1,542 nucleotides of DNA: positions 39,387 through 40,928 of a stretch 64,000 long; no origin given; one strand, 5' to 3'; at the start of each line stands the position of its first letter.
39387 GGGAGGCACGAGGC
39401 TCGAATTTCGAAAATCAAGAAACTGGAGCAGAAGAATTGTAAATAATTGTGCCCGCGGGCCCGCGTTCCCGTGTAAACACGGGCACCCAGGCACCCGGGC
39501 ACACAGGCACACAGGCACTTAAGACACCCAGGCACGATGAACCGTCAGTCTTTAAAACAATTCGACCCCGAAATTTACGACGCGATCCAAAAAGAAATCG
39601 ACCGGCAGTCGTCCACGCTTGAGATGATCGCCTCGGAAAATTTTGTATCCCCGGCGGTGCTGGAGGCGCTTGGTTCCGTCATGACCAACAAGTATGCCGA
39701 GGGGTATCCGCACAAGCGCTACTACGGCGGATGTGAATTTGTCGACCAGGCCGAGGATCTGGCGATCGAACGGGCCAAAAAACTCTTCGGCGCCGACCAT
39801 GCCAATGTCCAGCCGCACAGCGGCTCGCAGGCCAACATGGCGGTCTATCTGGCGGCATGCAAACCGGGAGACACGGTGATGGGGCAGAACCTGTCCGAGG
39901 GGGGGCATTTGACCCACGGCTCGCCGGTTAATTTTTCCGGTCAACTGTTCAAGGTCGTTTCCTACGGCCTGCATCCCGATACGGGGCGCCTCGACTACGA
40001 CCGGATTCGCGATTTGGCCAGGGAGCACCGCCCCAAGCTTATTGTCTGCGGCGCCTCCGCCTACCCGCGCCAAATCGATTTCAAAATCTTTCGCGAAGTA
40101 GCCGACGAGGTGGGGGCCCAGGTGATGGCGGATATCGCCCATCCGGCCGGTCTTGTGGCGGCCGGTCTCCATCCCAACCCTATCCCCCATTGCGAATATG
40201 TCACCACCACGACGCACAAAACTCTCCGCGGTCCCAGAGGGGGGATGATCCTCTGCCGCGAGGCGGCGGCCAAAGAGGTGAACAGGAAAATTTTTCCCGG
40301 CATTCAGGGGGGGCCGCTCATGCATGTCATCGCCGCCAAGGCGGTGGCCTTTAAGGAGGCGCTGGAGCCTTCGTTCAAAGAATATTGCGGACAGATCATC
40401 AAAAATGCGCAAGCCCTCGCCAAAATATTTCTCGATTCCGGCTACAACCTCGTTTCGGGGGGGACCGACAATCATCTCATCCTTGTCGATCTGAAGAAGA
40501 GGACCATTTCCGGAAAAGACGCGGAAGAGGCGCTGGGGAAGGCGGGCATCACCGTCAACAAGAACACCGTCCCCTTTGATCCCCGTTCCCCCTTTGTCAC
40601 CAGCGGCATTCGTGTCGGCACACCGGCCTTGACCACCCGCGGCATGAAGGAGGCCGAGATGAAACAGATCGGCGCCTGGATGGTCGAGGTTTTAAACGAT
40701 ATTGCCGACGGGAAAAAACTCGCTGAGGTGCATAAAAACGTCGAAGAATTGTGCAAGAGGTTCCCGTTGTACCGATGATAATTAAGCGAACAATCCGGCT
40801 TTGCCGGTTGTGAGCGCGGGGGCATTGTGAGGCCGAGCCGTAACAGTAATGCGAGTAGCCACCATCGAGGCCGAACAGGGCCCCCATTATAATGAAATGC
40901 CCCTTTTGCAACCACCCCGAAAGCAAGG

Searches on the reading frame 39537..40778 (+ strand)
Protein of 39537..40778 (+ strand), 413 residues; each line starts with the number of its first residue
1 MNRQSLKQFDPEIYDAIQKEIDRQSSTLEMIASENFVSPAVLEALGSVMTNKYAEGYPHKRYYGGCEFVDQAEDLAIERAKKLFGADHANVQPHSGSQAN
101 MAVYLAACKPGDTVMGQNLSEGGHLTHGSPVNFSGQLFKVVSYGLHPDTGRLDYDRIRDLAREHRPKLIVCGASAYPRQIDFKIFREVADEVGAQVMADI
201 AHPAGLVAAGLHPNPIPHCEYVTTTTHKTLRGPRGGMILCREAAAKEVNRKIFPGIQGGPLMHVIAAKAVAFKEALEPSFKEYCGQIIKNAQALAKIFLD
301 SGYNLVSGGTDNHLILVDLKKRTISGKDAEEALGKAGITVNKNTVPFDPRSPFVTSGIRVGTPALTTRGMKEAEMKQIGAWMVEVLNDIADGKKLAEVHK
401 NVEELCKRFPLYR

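Call 15: search_protein_families(library=padloc, proteins=[window:39537-40778:+], max_evalue=0.01)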
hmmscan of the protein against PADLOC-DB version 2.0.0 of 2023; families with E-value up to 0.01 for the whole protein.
window:39537-40778:+ (413 aa): 0 families

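Call 16: search_protein_families(library=pfam, proteins=[window:39537-40778:+], max_evalue=0.001)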
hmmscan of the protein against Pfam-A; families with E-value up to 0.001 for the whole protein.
window:39537-40778:+ (413 aa): 1 family
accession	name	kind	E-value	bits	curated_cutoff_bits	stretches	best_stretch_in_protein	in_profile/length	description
PF00464.25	SHMT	-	7.4e-171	568.6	27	1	6-382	1-399/399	Serine hydroxymethyltransferase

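Call 97: find_homologous_proteins(query=window:39537-40778:+, max_evalue=1e-100)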
Query window:39537-40778:+ (413 aa): 8000 proteins with E <= 1e-100 among 8000 candidates; the best 120 are listed.
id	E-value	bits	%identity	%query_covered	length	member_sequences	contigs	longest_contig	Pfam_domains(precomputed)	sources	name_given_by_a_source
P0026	6.8e-279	943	100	100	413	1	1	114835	PF00464.26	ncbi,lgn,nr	ncbi:MAG: serine hydroxymethyltransferase [Deltaproteobacteria bacterium]|nr:serine hydroxymethyltra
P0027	5.5e-243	824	87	100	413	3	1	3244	PF00464.26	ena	-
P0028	7.4e-242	821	85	100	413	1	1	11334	PF00464.26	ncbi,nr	ncbi:MAG: serine hydroxymethyltransferase [Deltaproteobacteria bacterium]|nr:serine hydroxymethyltra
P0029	8.1e-230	781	82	99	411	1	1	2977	PF00464.26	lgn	-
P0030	9.9e-226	767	81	99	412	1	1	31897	PF00464.26,PF00155.28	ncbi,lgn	-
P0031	1.0e-225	767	79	99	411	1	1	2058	PF00464.26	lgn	-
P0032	4.7e-225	765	81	99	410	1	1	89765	PF00464.26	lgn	-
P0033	5.6e-224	762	81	100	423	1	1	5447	PF00464.26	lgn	-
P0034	2.3e-223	760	80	99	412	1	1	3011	PF00464.26,PF00155.28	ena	-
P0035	8.4e-223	758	79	100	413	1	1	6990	PF00464.26,PF00155.28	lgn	-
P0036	1.4e-222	757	79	99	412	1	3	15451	PF00464.26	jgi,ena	-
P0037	2.0e-222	757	80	100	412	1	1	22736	PF00464.26,PF00155.28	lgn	-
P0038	5.0e-221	752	80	99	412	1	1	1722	PF00464.26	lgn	-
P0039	1.1e-220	751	79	99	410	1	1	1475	PF00464.26,PF00155.28,PF01212.28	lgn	-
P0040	1.9e-220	750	80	99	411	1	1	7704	PF00464.26,PF00155.28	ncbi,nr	ncbi:MAG: serine hydroxymethyltransferase [Deltaproteobacteria bacterium]|nr:serine hydroxymethyltra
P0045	4.8e-214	729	75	100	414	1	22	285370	PF00464.26,PF00155.28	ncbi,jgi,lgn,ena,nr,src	ncbi:MAG: serine hydroxymethyltransferase [Deltaproteobacteria bacterium RIFCSPLOWO2_12_FULL_40_28]|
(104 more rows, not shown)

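Call 98: find_encoding_contigs(protein=P0045, flank=10000, max_places=1)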
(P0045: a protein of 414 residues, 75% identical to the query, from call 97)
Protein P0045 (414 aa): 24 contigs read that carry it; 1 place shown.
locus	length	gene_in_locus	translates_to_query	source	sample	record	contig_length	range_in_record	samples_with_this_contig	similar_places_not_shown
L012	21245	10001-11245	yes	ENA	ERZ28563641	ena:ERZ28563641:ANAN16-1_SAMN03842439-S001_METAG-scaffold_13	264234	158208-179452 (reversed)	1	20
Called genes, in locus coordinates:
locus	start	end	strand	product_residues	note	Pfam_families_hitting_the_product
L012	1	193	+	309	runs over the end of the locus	PF02779:Transket_pyr, PF02780:Transketolase_C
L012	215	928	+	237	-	PF02397:Bac_transf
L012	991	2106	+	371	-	-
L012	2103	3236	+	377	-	PF10531:SLBB (weak), PF22461:SLBB_2 (weak), PF10531:SLBB (weak), PF22461:SLBB_2 (weak)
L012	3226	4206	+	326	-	PF10432:bact-PGI_C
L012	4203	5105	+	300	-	PF00483:NTP_transferase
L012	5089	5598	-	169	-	PF02357:NusG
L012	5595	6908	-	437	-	PF03721:UDPG_MGDP_dh_N, PF00984:UDPG_MGDP_dh, PF03720:UDPG_MGDP_dh_C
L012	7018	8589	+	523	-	PF04187:Cofac_haem_bdg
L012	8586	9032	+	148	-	PF02620:YceD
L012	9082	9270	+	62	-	PF01783:Ribosomal_L32p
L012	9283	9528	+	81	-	PF23297:ACP_SdgA_C (weak), PF00550:PP-binding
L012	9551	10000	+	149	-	PF02502:LacAB_rpiB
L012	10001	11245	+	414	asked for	PF00464:SHMT, PF00155:Aminotran_1_2 (weak)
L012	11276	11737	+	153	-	PF22811:Zn_ribbon_NrdR, PF03477:ATP-cone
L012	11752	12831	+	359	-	PF00383:dCMP_cyt_deam_1, PF14437:MafB19-deam, PF01872:RibD_C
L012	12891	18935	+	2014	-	-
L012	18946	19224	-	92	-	PF14384:BrnA_antitoxin (weak), PF12441:CopG_antitoxin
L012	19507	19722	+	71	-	-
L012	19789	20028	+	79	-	-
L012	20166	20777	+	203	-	PF00677:Lum_binding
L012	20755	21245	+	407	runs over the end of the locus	PF00926:DHBP_synthase, PF00925:GTP_cyclohydro2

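Call 103: search_protein_families(library=pfam, proteins=[L012:12891-18935:+], max_evalue=0.01)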
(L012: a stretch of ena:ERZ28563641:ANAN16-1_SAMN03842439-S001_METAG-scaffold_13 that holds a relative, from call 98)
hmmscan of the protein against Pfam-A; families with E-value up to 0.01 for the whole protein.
L012:12891-18935:+ (2014 aa): 0 families
